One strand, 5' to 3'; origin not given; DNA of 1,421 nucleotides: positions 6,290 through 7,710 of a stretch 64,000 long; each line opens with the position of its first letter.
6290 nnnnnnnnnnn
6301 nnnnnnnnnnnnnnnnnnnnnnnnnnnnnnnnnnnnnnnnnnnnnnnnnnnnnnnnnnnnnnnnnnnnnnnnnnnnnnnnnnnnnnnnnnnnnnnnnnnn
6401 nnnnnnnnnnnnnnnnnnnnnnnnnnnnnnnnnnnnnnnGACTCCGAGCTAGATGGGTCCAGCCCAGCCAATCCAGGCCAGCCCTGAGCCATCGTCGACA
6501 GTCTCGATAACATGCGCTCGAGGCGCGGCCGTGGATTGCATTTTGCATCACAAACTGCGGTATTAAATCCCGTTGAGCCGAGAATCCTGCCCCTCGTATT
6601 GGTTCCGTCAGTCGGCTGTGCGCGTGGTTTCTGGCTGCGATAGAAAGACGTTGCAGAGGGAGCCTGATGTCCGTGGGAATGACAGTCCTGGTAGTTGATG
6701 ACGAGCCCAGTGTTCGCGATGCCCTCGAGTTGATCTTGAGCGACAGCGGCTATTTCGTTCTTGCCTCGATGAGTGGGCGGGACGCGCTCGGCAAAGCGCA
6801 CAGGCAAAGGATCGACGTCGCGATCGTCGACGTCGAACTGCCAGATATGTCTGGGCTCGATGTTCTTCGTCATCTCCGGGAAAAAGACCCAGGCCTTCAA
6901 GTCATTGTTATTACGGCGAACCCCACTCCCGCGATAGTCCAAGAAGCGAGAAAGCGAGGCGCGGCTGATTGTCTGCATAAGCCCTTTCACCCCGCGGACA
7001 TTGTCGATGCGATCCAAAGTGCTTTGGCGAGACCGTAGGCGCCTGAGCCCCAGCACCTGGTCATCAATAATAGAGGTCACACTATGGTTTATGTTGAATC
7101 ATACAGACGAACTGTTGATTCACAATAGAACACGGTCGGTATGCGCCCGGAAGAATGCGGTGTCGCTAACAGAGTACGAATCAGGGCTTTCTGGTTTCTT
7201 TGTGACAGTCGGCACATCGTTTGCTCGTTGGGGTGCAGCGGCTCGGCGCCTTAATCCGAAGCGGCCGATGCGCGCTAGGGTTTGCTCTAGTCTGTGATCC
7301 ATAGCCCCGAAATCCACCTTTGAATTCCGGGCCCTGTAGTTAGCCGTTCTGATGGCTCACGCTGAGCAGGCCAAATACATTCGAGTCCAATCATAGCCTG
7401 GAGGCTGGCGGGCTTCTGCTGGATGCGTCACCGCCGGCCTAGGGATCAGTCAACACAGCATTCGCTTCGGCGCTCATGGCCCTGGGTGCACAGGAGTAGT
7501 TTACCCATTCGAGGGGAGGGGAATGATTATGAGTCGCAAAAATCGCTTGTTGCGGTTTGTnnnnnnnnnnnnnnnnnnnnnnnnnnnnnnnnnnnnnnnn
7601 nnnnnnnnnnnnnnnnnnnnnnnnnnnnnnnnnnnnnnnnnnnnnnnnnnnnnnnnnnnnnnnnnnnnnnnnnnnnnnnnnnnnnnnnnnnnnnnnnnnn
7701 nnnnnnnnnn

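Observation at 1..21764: Candidate sigma54-controlled giant extracellular copper-oxidase system with its own copper-centre assembly and disulfide maturation module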

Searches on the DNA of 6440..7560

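Call 92: search_rna_families(source=window, start=6440, end=7560, threshold=evalue, max_evalue=1)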
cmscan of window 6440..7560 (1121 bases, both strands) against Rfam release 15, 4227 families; matches with E-value up to 1: 0.
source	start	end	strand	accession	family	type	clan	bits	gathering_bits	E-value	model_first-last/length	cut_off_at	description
